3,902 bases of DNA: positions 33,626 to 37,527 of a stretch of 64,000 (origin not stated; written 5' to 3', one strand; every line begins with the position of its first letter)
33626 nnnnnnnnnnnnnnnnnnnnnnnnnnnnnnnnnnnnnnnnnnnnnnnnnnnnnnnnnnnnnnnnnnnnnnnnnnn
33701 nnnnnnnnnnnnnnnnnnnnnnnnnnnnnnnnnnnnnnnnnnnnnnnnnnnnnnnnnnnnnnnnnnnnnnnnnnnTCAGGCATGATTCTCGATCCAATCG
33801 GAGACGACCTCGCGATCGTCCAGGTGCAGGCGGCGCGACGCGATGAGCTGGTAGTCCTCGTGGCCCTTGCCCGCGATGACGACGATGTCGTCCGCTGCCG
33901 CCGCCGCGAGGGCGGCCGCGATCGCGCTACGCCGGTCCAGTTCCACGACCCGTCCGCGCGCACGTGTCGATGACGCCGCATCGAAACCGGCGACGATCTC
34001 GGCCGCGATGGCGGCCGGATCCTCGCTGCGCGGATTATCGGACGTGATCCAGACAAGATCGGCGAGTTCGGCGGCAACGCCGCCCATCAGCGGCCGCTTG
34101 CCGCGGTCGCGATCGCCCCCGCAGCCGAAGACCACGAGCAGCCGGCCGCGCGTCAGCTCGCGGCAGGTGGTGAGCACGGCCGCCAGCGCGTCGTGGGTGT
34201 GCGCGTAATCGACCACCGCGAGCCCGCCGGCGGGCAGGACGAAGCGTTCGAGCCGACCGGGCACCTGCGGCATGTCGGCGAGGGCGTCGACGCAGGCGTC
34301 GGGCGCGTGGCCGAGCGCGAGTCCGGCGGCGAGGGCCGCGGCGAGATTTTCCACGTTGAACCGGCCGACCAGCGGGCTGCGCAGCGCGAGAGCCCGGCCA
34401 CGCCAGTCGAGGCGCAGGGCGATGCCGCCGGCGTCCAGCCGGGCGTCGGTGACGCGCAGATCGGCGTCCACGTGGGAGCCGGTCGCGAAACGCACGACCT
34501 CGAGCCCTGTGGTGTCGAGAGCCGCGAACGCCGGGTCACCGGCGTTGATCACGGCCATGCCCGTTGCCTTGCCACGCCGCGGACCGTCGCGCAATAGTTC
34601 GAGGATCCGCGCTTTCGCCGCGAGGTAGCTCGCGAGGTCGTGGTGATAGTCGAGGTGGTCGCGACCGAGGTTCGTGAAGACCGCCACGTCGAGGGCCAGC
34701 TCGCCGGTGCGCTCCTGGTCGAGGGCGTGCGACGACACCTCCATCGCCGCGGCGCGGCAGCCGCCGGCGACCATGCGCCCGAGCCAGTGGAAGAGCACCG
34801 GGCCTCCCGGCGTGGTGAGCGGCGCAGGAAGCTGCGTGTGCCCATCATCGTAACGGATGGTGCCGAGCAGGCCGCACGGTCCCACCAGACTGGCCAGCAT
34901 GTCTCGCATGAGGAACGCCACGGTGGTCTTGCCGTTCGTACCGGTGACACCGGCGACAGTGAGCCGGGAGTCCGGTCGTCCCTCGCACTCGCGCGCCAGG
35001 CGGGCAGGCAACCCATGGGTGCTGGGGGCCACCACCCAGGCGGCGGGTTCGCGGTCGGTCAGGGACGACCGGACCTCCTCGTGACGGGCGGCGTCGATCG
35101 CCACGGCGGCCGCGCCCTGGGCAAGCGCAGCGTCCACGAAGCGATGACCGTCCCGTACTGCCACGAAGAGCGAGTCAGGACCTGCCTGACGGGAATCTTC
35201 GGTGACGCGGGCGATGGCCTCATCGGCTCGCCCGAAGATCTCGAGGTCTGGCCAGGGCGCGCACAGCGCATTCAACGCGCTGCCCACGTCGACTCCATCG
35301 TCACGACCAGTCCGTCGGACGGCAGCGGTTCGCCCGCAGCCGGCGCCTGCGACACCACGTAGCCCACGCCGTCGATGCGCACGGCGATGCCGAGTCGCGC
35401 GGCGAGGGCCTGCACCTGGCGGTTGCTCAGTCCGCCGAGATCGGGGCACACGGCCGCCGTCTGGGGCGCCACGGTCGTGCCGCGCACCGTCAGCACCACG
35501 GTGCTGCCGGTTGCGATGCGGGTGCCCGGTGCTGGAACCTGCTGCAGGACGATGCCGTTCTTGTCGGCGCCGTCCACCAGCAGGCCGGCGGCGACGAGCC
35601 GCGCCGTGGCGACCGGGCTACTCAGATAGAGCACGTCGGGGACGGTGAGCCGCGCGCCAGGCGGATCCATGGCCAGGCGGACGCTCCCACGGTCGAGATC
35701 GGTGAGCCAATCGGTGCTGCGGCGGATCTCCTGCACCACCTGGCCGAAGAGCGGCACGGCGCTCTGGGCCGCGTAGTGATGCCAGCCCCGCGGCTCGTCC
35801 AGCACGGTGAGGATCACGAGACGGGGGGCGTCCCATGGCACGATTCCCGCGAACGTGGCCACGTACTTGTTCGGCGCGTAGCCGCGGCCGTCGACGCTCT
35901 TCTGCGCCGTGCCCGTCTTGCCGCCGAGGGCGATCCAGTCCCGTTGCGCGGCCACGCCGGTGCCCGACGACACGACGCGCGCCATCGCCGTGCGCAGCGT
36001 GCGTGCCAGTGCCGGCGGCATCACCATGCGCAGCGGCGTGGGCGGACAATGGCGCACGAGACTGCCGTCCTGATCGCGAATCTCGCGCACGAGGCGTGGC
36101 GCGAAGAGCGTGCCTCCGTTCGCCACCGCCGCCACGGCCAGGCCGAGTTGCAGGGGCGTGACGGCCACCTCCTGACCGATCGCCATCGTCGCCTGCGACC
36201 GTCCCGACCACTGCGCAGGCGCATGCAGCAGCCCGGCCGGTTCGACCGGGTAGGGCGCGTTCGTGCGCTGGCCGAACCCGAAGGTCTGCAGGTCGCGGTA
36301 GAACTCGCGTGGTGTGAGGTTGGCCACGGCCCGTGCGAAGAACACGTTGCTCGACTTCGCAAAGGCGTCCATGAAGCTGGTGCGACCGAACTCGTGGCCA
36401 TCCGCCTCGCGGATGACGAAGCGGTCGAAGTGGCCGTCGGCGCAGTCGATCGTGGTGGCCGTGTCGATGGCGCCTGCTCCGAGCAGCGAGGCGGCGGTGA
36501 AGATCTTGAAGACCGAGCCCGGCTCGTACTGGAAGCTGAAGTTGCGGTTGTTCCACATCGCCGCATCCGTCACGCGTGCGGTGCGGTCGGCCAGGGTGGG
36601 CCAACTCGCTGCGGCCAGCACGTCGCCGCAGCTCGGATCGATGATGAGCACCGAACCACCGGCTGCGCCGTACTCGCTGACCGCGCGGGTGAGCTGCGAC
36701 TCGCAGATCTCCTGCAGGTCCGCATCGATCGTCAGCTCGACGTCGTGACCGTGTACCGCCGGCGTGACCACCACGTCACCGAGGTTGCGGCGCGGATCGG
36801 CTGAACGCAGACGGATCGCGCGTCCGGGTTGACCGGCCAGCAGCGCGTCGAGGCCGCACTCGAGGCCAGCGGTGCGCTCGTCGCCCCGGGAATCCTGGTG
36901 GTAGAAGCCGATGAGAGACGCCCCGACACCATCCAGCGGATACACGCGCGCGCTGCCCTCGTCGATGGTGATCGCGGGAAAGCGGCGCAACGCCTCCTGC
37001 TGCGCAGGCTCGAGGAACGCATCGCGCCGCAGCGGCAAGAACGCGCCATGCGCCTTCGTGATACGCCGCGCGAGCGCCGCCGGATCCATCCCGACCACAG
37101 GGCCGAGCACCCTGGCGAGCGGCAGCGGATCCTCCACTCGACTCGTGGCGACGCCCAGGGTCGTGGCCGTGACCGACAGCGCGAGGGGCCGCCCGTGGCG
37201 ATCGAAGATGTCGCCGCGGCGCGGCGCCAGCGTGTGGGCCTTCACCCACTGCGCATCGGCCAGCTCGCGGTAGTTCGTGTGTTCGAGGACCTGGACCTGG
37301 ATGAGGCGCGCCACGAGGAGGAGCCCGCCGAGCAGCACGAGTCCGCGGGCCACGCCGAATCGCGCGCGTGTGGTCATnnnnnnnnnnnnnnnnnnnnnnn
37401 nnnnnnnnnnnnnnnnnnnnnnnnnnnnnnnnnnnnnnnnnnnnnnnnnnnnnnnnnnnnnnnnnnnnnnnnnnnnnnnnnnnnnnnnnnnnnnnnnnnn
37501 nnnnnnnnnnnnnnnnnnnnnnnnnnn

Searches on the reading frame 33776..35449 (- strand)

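Call 56: search_protein_families(library=pfam, proteins=[window:33776-35449:-], max_evalue=0.00001)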
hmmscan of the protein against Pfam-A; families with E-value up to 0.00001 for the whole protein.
window:33776-35449:- (557 aa): 2 families
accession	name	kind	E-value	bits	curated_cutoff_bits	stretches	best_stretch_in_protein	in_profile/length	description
PF08245.18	Mur_ligase_M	-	1.7e-40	139.6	24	1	168-375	1-199/200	Mur ligase middle domain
PF02875.26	Mur_ligase_C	-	5.2e-30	105.3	28.4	1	398-529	1-127/127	Mur ligase, glutamate ligase domain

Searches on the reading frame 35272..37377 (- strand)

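Call 56: search_protein_families(library=pfam, proteins=[window:35272-37377:-], max_evalue=0.00001)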
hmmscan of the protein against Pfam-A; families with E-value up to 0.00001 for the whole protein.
window:35272-37377:- (701 aa): 3 families
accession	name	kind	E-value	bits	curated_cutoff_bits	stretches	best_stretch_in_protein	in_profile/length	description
PF00905.27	Transpeptidase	-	4.8e-55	187.3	22.1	1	241-548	1-298/299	Penicillin binding protein transpeptidase domain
PF03793.24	PASTA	-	4.8e-14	52.5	23.2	1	578-631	2-62/64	PASTA domain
PF03717.20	PBP_dimer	-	7.9e-08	33.4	24.4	1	51-162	3-126/180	Penicillin-binding Protein dimerisation domain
